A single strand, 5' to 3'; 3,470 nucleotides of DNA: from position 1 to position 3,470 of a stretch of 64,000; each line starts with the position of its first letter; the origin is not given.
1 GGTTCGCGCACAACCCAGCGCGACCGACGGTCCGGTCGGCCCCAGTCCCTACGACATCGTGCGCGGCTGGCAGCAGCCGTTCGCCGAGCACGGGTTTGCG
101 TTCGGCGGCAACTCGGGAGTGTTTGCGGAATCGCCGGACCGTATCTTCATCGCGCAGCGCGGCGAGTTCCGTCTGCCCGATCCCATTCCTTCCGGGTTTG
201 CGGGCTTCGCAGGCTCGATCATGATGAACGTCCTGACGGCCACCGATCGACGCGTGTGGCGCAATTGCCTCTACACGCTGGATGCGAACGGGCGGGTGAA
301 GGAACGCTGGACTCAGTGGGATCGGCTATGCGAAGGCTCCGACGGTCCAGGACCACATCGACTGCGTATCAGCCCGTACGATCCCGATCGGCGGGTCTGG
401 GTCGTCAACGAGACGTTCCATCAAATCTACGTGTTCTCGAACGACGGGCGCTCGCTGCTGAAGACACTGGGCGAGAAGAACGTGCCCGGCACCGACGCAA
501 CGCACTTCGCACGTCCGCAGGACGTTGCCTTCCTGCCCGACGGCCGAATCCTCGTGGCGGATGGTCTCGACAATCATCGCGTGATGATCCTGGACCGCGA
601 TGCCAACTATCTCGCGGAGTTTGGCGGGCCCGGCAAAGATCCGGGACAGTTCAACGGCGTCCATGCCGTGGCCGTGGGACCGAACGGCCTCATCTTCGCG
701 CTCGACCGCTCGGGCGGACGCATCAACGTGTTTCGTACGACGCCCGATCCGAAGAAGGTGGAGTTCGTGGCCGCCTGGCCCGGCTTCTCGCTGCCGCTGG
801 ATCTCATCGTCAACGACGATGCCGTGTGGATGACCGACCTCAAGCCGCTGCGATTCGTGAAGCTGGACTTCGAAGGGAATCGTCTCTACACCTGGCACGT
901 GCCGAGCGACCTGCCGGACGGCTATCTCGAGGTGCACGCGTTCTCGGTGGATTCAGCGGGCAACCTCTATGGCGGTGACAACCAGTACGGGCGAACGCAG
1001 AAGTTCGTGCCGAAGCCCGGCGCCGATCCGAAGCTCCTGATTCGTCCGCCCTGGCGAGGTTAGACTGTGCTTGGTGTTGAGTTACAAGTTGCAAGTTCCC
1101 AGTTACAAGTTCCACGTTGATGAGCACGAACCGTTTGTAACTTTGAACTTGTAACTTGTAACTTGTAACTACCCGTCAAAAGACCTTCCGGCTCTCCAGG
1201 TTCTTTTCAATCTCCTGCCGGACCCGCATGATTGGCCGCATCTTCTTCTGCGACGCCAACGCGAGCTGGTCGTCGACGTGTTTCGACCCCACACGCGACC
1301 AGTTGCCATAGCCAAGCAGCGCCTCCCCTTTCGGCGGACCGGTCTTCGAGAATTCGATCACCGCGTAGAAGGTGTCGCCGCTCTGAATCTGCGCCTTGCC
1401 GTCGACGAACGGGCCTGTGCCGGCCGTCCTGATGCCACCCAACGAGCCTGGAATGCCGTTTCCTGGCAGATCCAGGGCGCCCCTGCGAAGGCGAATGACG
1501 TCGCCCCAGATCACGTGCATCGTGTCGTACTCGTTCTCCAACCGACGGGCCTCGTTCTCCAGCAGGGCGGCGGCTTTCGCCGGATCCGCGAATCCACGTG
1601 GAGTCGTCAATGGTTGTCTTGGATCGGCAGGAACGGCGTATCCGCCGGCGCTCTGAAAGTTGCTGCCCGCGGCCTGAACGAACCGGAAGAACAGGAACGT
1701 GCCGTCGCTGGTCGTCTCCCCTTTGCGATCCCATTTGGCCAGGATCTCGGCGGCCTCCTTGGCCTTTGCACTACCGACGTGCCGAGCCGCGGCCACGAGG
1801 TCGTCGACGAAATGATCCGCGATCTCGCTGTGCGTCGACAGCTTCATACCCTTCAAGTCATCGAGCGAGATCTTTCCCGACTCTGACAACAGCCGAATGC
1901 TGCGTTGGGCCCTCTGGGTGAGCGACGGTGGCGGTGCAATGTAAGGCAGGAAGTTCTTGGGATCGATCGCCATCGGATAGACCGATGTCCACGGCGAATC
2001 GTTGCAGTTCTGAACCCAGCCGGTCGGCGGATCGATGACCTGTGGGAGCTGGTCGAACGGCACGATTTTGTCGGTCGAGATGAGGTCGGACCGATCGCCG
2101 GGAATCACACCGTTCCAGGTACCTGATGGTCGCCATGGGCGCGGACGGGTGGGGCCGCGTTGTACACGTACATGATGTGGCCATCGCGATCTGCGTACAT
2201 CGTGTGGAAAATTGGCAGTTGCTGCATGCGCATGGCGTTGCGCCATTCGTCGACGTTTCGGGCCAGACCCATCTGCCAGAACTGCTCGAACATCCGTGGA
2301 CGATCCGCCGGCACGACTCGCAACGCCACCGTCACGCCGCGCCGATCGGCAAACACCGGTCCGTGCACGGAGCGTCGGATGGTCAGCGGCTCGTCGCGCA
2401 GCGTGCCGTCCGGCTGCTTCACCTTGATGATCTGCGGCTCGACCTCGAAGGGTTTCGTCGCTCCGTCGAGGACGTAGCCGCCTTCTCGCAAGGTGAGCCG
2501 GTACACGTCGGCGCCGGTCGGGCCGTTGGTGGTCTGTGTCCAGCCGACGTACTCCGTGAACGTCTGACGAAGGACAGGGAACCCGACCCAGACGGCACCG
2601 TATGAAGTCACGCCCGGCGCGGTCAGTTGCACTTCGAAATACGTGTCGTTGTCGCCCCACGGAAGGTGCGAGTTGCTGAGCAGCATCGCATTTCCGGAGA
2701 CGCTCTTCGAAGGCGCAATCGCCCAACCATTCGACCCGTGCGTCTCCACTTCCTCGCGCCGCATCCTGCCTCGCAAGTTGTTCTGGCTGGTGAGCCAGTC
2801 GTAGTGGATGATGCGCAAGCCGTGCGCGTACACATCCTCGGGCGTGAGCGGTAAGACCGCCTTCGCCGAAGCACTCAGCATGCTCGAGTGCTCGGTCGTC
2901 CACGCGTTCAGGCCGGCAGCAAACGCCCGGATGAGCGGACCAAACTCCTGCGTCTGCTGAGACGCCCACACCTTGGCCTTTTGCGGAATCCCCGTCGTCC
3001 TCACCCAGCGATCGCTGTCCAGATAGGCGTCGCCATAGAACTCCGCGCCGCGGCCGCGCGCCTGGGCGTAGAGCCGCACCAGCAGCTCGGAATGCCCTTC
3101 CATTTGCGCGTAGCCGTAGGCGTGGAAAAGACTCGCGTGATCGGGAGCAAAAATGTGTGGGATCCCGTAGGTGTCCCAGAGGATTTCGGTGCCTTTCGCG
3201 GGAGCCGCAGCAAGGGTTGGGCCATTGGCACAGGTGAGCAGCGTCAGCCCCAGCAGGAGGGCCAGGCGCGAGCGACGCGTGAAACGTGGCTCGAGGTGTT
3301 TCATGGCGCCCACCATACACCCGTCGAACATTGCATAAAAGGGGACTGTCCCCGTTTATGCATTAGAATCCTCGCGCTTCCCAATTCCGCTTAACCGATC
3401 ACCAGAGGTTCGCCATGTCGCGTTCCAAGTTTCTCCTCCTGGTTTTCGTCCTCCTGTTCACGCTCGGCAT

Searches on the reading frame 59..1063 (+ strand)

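Call 38: search_protein_families(library=pfam, proteins=[window:59-1063:+], max_evalue=0.001)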
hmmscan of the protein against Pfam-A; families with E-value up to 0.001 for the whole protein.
window:59-1063:+ (334 aa): 2 families
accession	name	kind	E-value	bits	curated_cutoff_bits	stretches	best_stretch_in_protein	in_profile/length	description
PF01436.27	NHL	-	6.5e-10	39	20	1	150-175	1-25/28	NHL repeat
PF17170.10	DUF5128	-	0.00081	19.1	22.9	0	154-225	47-117/321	6-bladed beta-propeller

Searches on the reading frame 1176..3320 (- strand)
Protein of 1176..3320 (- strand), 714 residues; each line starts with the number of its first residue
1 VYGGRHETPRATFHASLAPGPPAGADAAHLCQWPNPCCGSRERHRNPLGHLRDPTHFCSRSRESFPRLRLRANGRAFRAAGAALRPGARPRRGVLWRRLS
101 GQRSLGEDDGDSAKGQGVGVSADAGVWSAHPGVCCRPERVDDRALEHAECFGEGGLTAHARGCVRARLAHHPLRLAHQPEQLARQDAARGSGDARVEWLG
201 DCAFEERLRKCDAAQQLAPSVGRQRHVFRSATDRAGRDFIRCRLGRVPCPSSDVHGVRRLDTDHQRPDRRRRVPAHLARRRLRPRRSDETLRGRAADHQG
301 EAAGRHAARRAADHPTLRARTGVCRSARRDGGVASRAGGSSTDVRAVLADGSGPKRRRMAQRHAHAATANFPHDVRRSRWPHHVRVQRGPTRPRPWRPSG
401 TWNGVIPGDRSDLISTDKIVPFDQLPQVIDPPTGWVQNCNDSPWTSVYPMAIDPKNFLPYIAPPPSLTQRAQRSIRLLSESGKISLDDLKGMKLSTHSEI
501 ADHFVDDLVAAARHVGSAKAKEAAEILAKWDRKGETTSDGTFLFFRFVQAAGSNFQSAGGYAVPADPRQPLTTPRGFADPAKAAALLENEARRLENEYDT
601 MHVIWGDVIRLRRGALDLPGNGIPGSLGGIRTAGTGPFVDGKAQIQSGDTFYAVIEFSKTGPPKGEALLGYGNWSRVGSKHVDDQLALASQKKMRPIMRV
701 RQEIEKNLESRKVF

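Call 38: search_protein_families(library=pfam, proteins=[window:1176-3320:-], max_evalue=0.001)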
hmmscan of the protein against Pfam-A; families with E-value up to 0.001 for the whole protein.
window:1176-3320:- (714 aa): 1 family
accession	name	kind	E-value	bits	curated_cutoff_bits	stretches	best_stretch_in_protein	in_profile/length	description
PF01804.23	Penicil_amidase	-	6.3e-35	121.8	21.3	1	392-706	367-675/675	Penicillin amidase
